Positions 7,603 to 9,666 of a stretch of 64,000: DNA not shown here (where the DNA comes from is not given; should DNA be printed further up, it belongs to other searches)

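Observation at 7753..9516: Single polypeptide combining a beta-class DNA methyltransferase with a C-terminal Mrr-type PD-(D/E)xK nuclease domain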

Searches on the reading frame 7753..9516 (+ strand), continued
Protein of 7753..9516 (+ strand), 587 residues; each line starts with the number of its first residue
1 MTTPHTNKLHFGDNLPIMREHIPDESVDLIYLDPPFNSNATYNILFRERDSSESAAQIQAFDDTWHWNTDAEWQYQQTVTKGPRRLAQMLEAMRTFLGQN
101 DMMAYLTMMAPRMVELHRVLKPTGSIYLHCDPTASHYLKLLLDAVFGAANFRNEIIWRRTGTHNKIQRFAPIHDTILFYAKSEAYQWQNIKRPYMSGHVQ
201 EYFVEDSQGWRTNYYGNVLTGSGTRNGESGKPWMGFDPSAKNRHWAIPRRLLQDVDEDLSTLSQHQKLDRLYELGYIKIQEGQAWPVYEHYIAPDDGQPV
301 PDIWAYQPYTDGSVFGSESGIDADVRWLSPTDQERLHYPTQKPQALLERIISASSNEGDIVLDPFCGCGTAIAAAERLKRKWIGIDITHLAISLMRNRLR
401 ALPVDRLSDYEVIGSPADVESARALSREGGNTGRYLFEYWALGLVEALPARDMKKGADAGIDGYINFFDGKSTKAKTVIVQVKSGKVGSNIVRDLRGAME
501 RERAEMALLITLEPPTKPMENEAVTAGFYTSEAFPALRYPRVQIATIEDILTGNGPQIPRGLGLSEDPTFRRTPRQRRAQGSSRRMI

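Call 28: search_dna_similar(query=window:7753-9516:+, collection=plasmids, mode=protein, max_rows=25)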
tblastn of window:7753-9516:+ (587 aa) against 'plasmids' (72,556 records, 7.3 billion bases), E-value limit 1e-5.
Records with a match: 680; places in all: 701; records where one place covers at least 80% of the query: 7.
Best place of each record, by identity: <60% 680.
By first word of the organism name: Burkholderia 122; Escherichia 82; Acinetobacter 66; Salmonella 28; Klebsiella 27; Pantoea 25; Bacillus 16; Enterococcus 14; Vibrio 13; Azospirillum 13; and 108 more.
By predicted mobility (MOB-suite, as given by PLSDB): non-mobilizable 331; conjugative 190; mobilizable 159.
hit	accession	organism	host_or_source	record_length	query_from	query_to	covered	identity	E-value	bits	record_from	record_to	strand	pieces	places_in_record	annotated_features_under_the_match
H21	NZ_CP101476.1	Cellulosimicrobium cellulans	water,poultry farm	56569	7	559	94%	56.5%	0e+0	643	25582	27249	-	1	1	DNA methyltransferase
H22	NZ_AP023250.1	Mesorhizobium sp. 131-2-5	Lotus japonicus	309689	7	584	98%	41.9%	2e-133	437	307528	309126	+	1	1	site-specific DNA-methyltransferase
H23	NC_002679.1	Mesorhizobium japonicum MAFF 303099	-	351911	7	584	98%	41.9%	2e-133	437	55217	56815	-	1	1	site-specific DNA-methyltransferase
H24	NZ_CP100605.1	Bradyrhizobium sp. Ash2021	-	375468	7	554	93%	43.2%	1e-127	420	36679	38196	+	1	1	DNA methyltransferase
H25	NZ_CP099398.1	Rhizobium sp. Pop5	Phaseolus vulgaris,Cell culture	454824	6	553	93%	39.7%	5e-105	355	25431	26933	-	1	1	DNA methyltransferase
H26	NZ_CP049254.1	Microbacterium amylolyticum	cell culture,soil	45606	7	559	94%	38.4%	3e-105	355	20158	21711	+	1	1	DNA methyltransferase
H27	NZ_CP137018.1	Sinorhizobium fredii GR64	Phaseolus vulgaris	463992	19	567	90%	38.1%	4e-86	345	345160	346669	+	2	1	site-specific DNA-methyltransferase | DNA methyltransferase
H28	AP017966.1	Candidatus Megaera polyxenophila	-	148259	7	551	77%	36.9%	8e-38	309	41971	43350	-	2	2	adenine specific DNA methylase Mod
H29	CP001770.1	Spirosoma linguale DSM 74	-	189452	7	399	67%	31.1%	4e-45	179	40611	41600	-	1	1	DNA methylase N-4/N-6 domain protein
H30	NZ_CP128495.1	Geobacillus stearothermophilus ATCC 12980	single cell,corn spoilage sample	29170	5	399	67%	30.8%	1e-36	154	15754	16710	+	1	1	site-specific DNA-methyltransferase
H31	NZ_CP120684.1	Tunicatimonas pelagia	animal_env,cell culture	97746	7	399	67%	30.8%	3e-40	164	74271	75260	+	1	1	site-specific DNA-methyltransferase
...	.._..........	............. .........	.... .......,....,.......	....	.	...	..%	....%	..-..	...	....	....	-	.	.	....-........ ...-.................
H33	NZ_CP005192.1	Sphingobium sp. MI1205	-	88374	7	412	69%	29.1%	2e-39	162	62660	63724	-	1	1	site-specific DNA-methyltransferase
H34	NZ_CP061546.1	Acinetobacter seifertii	Homo sapiens,blood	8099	9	399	67%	29.9%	4e-33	143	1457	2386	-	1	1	site-specific DNA-methyltransferase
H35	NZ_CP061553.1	Acinetobacter seifertii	Homo sapiens,blood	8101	9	399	67%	29.9%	4e-33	143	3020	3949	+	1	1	site-specific DNA-methyltransferase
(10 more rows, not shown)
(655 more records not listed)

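Call 29: get_annotated_region(hit=H1, flank=5000)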
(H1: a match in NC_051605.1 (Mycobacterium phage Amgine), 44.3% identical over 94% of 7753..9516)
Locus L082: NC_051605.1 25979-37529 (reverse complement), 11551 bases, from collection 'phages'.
description: Mycobacterium phage Amgine, complete genome.
organism: Mycobacterium phage Amgine (NCBI taxid 2015817)
taxonomy: Viruses; Duplodnaviria; Heunggongvirae; Uroviricota; Caudoviricetes; Weiservirinae; Amginevirus; Amginevirus amgine
host: Mycobacterium smegmatis mc2 155; source: soil; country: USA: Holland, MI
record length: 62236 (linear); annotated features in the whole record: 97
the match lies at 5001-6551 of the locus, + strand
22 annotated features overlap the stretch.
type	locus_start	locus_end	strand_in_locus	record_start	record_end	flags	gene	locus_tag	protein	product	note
CDS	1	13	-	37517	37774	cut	49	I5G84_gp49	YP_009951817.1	hypothetical protein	-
CDS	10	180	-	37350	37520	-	48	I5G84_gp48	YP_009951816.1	hypothetical protein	-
CDS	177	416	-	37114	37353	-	47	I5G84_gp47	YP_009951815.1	hypothetical protein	-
CDS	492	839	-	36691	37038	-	46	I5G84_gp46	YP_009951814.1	hypothetical protein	-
CDS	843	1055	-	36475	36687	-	45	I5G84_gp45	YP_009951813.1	HTH DNA binding protein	excise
CDS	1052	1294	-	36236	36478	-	44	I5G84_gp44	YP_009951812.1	transcriptional repressor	CRO (control of repressor's operator); Cro (control of repressor's operator)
CDS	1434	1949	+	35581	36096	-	43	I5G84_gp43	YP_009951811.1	transcriptional repressor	immunity repressor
CDS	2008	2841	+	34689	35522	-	42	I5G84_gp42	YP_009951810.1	membrane protein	-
CDS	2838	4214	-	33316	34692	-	41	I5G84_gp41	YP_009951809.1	DNA binding protein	integrase, (Y-int)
CDS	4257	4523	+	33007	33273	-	40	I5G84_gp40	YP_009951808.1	hypothetical protein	-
CDS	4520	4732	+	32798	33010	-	39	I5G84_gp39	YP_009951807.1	hypothetical protein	-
CDS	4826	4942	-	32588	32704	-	38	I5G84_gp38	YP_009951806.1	hypothetical protein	-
CDS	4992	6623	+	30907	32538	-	37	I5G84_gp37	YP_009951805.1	methyltransferase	DNA methylase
CDS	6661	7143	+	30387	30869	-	36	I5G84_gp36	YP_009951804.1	hypothetical protein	-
CDS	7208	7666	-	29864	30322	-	35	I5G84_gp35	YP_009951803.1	HTH DNA binding protein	helix-turn-helix DNA binding protein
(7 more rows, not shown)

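Call 30: get_annotated_region(hit=H3, flank=5000)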
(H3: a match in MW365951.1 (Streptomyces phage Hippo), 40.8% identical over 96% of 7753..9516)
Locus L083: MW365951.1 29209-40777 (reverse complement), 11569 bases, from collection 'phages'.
description: Streptomyces phage Hippo, complete genome.
organism: Streptomyces phage Hippo (NCBI taxid 2801889)
taxonomy: Viruses; Duplodnaviria; Heunggongvirae; Uroviricota; Caudoviricetes; Arquatrovirinae; Likavirus
host: Streptomyces lividans JI 1326; source: soil; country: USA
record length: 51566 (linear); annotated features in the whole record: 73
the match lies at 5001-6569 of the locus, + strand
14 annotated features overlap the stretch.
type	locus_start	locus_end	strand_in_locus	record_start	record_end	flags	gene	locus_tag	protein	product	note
CDS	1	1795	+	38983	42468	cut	54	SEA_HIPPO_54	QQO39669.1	DnaE-like DNA polymerase III alpha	DnaE-like DNA polymerase III (alpha)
CDS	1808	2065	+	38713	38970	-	53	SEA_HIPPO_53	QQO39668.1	hypothetical protein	-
CDS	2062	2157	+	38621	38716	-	52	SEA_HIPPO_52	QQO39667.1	membrane protein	-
CDS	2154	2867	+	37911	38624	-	51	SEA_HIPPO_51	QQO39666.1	ThyX-like thymidylate synthase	-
CDS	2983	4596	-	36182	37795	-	50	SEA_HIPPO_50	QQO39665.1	serine integrase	-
CDS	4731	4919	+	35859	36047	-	49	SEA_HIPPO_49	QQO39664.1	hypothetical protein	-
CDS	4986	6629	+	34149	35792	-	48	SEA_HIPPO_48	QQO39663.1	methyltransferase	-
CDS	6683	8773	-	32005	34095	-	47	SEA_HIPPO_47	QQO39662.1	ribonucleotide reductase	-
CDS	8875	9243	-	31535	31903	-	46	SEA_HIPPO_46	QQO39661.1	hypothetical protein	-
CDS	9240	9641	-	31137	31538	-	45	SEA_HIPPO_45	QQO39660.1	DNA binding protein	helix-turn-helix DNA binding domain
CDS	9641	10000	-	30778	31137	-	44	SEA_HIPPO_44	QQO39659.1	hypothetical protein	-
CDS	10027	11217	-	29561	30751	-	43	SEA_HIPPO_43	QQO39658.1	phosphoesterase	-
CDS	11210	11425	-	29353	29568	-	42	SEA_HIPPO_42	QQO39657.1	RNA polymerase sigma factor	-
CDS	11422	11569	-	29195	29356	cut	41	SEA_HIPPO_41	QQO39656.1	hypothetical protein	-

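Call 31: get_annotated_region(hit=H17, flank=5000)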
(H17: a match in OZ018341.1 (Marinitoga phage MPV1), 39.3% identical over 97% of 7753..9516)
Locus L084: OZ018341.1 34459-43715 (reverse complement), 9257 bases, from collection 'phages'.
description: Marinitoga phage MPV1 genome assembly, complete genome: monopartite.
organism: Marinitoga phage MPV1 (NCBI taxid 3108924)
taxonomy: Viruses; Duplodnaviria; Heunggongvirae; Uroviricota; Caudoviricetes
host: -; source: -; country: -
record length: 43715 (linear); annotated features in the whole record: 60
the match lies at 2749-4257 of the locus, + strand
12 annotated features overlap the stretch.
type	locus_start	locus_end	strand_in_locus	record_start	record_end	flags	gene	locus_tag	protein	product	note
CDS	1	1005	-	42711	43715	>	-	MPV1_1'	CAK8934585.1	Structural maintenance of chromosome-like protein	Disrupted in encapisidated version of MPV1 genome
CDS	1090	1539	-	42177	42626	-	-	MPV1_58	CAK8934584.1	hypothetical protein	-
CDS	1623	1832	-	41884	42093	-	-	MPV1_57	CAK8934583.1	Transcriptional regulator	-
CDS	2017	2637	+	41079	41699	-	-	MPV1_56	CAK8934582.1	CI-like repressor protein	-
CDS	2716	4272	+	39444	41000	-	-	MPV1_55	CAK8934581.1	DNA methyltransferase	-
CDS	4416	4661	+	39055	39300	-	-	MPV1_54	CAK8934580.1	Hypothetical protein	-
CDS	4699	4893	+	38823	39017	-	-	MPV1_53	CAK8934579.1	Hypothetical protein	-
CDS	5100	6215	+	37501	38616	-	-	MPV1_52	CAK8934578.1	Chromosome segregation ATPase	-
CDS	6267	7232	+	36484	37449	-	-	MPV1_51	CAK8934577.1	Histidine kinase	-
CDS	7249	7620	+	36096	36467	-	-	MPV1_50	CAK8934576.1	Putative anti-sigma factor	-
CDS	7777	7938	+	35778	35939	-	-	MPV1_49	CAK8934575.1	Hypothetical protein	-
CDS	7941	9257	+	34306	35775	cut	-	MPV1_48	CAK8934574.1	Integrase, site-specific serine recombinase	-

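Call 38: predict_structure(alignment_id=A1)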
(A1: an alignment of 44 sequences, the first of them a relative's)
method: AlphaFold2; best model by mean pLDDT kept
length: 587 residues; sequences in the alignment: 44
mean_pLDDT: 74.3   pTM: 0.66
mean pLDDT of the five models: 74.3, 74.0, 73.7, 73.0, 67.4
residues with pLDDT >= 90: 159; 70-90: 242; 50-70: 84; < 50: 102
segments of 3 or more residues with pLDDT < 50: 1-3, 55-62, 159-172, 301-341, 454-458, 561-587
pLDDT, mean of each block of 10 residues (from residue 1): 68 90 96 71 54 48 69 91 92 85 88 96 91 78 92 63 35 71 81 56 65 67 87 90 86 82 92 86 78 58 37 36 34 33 69 91 86 90 87 80 76 86 78 76 82 50 82 81 87 90 91 91 91 84 92 79 38 33 33
secondary structure, 60 per line:
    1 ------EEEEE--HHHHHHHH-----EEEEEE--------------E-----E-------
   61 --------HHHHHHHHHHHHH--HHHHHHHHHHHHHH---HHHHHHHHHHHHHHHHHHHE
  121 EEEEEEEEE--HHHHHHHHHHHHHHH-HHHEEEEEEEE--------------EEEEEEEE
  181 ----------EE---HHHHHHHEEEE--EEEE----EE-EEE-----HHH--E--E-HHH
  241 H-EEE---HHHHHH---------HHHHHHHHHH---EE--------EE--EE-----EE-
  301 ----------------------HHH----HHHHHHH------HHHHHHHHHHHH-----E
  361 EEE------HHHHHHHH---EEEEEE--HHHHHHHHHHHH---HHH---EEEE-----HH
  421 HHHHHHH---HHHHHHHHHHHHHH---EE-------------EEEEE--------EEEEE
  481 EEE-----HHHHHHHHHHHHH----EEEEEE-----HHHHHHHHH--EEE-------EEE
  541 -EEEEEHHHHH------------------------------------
elements in order: E7-11 H14-21 E27-32 H69-81 H84-97 H101-119 E120-129 H132-146 E151-158 E173-180 H196-202 E203-206 E209-212 E220-222 H238-241 E243-245 H249-254 H264-273 H330-336 H343-354 E360-363 H370-377 E381-386 H389-400 E410-413 H419-427 H431-444 E463-467 E476-483 H489-501 E506-511 H517-525 E528-530 E538-540 E542-546 H547-551

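Call 42: fold_search(model_id=the predicted structure, library=pdb)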
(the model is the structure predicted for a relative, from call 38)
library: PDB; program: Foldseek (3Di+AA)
matches with E <= 10: 1040; with E <= 0.001: 46
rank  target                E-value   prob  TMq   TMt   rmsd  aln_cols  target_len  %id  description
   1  6k0w_A                4.2e-18  1.00  0.33  0.36  21.3       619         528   16  DNA methyltransferase in complex with sinefungin (released 2019-12-11)
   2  4zcf_A                1.4e-17  1.00  0.41  0.39  15.7       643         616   15  Structural basis of asymmetric DNA methylation and ATP-triggered long-range diffusion by EcoP15I (released 2015-07-29)
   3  4zcf_B                4.9e-17  1.00  0.36  0.35  15.5       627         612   15  Structural basis of asymmetric DNA methylation and ATP-triggered long-range diffusion by EcoP15I (released 2015-07-29)
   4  6k0w_B                1.2e-16  1.00  0.33  0.38  17.2       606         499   16  DNA methyltransferase in complex with sinefungin (released 2019-12-11)
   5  8urk_A                5.1e-14  1.00  0.32  0.71   8.3       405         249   20  Crystal structure of DNA N6-Adenine Methyltransferase M.BceJIV from Burkholderia cenocepacia in complex with duplex DN (released 2024-09-11)
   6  9c3u_A                5.4e-14  1.00  0.32  0.72   8.0       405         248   20  Crystal structure of DNA N6-Adenine Methyltransferase M.BceJIV from Burkholderia cenocepacia in complex with duplex DN (released 2024-09-11)
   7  9c3s_A                9.8e-14  1.00  0.31  0.68   8.4       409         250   20  Crystal structure of DNA N6-Adenine Methyltransferase M.BceJIV from Burkholderia cenocepacia in complex with duplex DN (released 2024-09-11)
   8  6k0w_C                6.3e-13  1.00  0.32  0.42  21.1       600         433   15  DNA methyltransferase in complex with sinefungin (released 2019-12-11)
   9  6pbd_A                6.3e-13  1.00  0.27  0.43  25.7       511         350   18  DNA N6-Adenine Methyltransferase CcrM In Complex with Double-Stranded DNA Oligonucleotide Containing Its Recognition S (released 2019-10-23)
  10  6k0w_D                8.0e-13  1.00  0.30  0.40  15.6       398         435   18  DNA methyltransferase in complex with sinefungin (released 2019-12-11)
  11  1nw8                  9.0e-13  1.00  0.31  0.63   7.8       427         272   18  Structure of L72P mutant beta class N6-adenine DNA methyltransferase RsrI (released 2003-07-29)
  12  8urk_D                9.5e-13  1.00  0.29  0.63   8.5       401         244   20  Crystal structure of DNA N6-Adenine Methyltransferase M.BceJIV from Burkholderia cenocepacia in complex with duplex DN (released 2024-09-11)
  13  1nw6                  4.9e-12  1.00  0.32  0.65   7.8       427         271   17  Structure of the beta class N6-adenine DNA methyltransferase RsrI bound to sinefungin (released 2003-07-29)
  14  1eg2                  6.2e-12  1.00  0.30  0.61   8.2       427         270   17  CRYSTAL STRUCTURE OF RHODOBACTER SPHEROIDES (N6 ADENOSINE) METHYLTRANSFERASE (M.RSRI) (released 2000-10-18)
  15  6pbd_B                7.8e-12  1.00  0.28  0.47  26.7       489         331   18  DNA N6-Adenine Methyltransferase CcrM In Complex with Double-Stranded DNA Oligonucleotide Containing Its Recognition S (released 2019-10-23)
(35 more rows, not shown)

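Call 51: find_encoding_contigs(protein=P0002, flank=5000, max_places=2)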
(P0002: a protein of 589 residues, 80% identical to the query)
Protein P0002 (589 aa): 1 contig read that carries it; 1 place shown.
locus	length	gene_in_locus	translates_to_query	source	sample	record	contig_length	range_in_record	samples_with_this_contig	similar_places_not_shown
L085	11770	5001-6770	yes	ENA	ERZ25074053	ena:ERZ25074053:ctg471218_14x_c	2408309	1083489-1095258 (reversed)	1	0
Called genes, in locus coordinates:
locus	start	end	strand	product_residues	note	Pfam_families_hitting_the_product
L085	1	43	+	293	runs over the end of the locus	PF00378:ECH_1, PF16113:ECH_2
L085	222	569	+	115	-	PF15919:HicB_lk_antitox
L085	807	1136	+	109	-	PF15919:HicB_lk_antitox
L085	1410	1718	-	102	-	PF14384:BrnA_antitoxin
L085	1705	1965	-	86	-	PF04365:BrnT_toxin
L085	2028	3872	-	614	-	PF13522:GATase_6, PF13537:GATase_7, PF01380:SIS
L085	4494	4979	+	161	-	-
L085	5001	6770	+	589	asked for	PF01555:N6_N4_Mtase, PF02086:MethyltransfD12 (faint), PF13847:Methyltransf_31 (faint), PF04471:Mrr_cat, PF22722:NA-iREase1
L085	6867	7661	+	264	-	PF02673:BacA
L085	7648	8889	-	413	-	PF12804:NTP_transf_3 (weak), PF25087:GMPPB_C (faint), PF14602:Hexapep_2 (faint), PF25084:LbH_EIF2B (weak), PF00132:Hexapep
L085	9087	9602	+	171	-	PF00156:Pribosyltran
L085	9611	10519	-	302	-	PF02219:MTHFR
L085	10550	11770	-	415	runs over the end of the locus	PF00106:adh_short (faint), PF01073:3Beta_HSD, PF01370:Epimerase, PF02719:Polysacc_synt_2, PF04321:RmlD_sub_bind, PF13460:NAD_binding_10, PF16363:GDP_Man_Dehyd, PF07993:NAD_binding_4 (weak)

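Call 52: find_encoding_contigs(protein=P0114, flank=5000, max_places=2)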
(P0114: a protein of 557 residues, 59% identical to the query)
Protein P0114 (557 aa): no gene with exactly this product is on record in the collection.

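Call 53: find_encoding_contigs(protein=P0026, flank=5000, max_places=2)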
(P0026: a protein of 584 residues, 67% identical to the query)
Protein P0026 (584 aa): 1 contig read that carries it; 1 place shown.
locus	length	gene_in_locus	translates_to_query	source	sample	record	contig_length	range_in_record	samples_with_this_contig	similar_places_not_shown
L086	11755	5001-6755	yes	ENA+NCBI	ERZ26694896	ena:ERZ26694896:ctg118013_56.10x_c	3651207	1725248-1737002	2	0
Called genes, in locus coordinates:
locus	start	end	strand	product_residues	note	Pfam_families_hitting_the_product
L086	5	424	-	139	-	PF01796:OB_ChsH2_C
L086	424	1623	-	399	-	PF22691:Thiolase_C_1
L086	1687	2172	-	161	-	PF15919:HicB_lk_antitox (weak), PF15970:HicB-like_2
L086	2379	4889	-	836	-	PF02515:CoA_transf_3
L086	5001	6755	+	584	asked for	PF01555:N6_N4_Mtase, PF04471:Mrr_cat (weak), PF22722:NA-iREase1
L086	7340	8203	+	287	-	PF13384:HTH_23 (weak)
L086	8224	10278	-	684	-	PF09826:Beta_propel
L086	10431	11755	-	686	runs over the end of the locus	PF09826:Beta_propel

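Call 58: search_protein_families(library=phrogs, proteins=[window:7753-9516:+], max_evalue=0.01)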
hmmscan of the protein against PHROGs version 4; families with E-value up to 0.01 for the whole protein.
window:7753-9516:+ (587 aa): 12 families
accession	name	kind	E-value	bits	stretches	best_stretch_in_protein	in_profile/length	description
phrog_67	-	other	2.4e-61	209.7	1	3-559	120-467/743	DNA methyltransferase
phrog_498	-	other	3.7e-17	63.1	1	334-394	355-415/633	DNA methyltransferase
phrog_3008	-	other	2.1e-16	60.9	1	336-400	148-212/244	DNA methyltransferase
phrog_6952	-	other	5.3e-11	43.7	1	338-388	114-164/181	DNA methyltransferase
phrog_18293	-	other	7.1e-11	43.1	1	334-398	42-106/119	methyltransferase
phrog_6025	-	other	1.7e-09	38.6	2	5-38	10-42/192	DNA methyltransferase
phrog_23148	-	unknown function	1.8e-08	35.6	1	337-401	84-148/165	-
phrog_23085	-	unknown function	1.9e-05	25.4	1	335-392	41-98/138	-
phrog_16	-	DNA, RNA and nucleotide metabolism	0.00011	21.5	1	347-386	857-896/986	DNA helicase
phrog_26713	-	other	0.0021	19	1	7-57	6-55/74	methyltransferase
phrog_12517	-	unknown function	0.0031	17.8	1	356-402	104-150/316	-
phrog_18146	-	other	0.0054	16.7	1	337-394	48-106/452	DNA methyltransferase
